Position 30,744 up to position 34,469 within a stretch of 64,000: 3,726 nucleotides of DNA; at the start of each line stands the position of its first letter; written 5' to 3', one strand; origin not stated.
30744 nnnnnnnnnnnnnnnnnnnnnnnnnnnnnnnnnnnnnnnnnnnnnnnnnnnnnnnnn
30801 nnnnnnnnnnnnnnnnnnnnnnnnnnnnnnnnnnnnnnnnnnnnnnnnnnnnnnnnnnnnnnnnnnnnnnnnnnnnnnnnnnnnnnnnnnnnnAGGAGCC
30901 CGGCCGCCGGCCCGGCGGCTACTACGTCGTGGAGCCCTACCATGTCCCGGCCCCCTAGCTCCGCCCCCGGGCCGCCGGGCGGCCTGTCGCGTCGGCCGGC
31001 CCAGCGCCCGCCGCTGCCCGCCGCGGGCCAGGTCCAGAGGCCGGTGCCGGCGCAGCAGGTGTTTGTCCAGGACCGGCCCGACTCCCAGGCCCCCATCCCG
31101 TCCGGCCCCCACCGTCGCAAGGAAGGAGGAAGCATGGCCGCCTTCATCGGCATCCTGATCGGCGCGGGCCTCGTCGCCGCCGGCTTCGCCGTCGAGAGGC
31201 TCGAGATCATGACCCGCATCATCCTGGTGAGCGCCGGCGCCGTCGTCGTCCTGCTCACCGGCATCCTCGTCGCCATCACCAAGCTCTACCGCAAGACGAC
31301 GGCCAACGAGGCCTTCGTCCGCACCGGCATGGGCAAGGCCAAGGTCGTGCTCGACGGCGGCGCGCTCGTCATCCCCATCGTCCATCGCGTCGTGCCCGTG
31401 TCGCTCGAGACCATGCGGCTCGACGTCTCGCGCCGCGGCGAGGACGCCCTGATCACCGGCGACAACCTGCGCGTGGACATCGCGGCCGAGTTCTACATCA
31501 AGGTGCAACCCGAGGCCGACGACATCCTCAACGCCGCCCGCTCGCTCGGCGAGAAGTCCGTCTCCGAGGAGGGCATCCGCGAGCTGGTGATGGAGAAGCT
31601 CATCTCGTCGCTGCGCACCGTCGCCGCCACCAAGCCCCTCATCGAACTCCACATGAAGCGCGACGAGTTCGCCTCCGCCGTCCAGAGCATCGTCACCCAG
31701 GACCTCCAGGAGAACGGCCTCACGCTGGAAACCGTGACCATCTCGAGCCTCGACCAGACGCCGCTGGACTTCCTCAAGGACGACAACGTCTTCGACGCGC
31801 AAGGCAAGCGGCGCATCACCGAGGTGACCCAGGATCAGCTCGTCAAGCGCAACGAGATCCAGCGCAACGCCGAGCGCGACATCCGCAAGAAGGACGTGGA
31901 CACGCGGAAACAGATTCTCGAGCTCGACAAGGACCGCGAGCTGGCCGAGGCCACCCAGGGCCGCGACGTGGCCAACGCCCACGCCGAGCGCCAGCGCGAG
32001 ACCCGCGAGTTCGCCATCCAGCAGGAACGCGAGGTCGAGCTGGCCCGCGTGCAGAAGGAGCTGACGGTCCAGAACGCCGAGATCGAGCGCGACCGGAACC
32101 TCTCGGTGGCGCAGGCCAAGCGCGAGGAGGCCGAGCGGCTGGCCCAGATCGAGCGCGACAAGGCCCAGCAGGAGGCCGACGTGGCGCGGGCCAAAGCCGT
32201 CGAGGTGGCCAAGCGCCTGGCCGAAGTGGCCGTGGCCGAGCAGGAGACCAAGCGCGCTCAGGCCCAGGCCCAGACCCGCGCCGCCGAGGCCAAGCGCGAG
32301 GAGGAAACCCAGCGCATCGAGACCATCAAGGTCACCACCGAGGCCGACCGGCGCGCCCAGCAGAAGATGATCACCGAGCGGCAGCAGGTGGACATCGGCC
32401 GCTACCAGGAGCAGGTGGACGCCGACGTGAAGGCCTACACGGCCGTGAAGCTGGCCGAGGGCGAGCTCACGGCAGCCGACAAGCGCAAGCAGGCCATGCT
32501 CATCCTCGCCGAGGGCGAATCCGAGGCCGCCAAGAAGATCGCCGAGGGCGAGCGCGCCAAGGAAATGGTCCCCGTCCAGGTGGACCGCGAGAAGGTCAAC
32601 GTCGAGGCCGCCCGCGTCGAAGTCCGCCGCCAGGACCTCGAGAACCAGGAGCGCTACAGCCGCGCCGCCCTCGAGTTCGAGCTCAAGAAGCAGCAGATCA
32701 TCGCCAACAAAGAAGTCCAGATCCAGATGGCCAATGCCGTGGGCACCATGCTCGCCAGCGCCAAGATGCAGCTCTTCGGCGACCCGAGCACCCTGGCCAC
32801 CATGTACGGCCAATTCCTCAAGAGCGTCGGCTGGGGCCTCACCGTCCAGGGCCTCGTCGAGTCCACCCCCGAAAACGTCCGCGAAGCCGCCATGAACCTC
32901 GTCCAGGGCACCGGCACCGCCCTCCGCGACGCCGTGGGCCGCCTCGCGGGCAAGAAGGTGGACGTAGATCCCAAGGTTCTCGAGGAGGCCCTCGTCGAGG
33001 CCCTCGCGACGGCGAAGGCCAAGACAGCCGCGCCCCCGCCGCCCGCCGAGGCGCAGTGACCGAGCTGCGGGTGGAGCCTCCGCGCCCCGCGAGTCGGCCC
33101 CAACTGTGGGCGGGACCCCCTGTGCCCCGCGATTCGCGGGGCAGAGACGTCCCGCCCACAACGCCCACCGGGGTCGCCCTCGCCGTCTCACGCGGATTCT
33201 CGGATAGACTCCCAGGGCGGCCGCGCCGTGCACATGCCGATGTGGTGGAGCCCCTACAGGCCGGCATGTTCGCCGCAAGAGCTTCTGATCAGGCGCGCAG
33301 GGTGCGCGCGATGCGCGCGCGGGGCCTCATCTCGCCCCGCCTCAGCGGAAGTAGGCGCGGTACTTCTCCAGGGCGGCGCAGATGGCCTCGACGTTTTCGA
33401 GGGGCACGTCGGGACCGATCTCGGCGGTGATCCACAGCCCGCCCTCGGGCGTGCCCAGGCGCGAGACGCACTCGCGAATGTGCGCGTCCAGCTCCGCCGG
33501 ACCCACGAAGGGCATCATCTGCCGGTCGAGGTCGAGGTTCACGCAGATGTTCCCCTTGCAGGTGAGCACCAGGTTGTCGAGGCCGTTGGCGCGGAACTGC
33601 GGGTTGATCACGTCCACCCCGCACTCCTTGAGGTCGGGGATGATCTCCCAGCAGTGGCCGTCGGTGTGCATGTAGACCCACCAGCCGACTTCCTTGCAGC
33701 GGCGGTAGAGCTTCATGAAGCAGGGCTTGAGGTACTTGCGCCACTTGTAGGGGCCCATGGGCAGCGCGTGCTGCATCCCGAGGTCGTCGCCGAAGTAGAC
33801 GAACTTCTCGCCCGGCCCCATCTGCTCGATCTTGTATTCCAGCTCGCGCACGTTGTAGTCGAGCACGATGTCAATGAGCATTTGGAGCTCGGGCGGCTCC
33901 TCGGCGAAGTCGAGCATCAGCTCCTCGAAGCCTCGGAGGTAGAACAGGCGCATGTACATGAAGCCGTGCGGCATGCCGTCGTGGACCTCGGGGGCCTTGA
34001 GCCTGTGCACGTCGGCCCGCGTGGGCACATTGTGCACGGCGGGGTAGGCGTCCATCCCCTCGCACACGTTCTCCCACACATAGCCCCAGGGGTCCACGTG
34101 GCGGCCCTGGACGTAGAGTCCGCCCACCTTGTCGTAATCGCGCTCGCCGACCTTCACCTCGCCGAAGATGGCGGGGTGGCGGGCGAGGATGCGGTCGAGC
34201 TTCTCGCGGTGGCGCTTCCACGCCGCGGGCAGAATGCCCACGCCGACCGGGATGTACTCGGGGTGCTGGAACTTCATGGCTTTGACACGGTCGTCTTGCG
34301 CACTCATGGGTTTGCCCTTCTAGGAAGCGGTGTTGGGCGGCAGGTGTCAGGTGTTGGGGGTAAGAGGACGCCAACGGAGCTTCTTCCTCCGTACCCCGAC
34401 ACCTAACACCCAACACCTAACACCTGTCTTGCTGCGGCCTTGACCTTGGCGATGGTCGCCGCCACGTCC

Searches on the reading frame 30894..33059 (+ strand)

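Call 58: search_protein_families(library=pfam, proteins=[window:30894-33059:+], max_evalue=0.01)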
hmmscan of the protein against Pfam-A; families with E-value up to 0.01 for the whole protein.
window:30894-33059:+ (721 aa): 1 family
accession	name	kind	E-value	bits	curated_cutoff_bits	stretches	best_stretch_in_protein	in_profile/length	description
PF01145.31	Band_7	-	1.2e-19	71.5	23.6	1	135-321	3-173/176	SPFH domain / Band 7 family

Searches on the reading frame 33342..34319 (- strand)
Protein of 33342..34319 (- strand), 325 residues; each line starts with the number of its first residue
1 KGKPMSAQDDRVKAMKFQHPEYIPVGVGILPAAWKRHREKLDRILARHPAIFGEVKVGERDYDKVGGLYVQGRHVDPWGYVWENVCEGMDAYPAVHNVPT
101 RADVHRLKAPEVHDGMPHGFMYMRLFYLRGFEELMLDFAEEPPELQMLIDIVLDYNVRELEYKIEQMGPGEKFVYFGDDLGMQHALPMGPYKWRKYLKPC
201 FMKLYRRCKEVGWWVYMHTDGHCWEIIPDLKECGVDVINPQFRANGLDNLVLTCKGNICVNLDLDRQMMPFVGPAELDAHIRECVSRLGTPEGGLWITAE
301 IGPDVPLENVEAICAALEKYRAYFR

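Call 58: search_protein_families(library=pfam, proteins=[window:33342-34319:-], max_evalue=0.01)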
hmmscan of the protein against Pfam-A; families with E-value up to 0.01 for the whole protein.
window:33342-34319:- (325 aa): 2 families
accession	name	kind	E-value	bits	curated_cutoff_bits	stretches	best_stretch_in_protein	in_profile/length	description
PF01208.23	URO-D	-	9.7e-11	41.7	23.9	1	127-320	152-346/346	Uroporphyrinogen decarboxylase (URO-D)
PF04909.20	Amidohydro_2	-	0.0046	17.2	26.4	1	132-220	67-146/289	Amidohydrolase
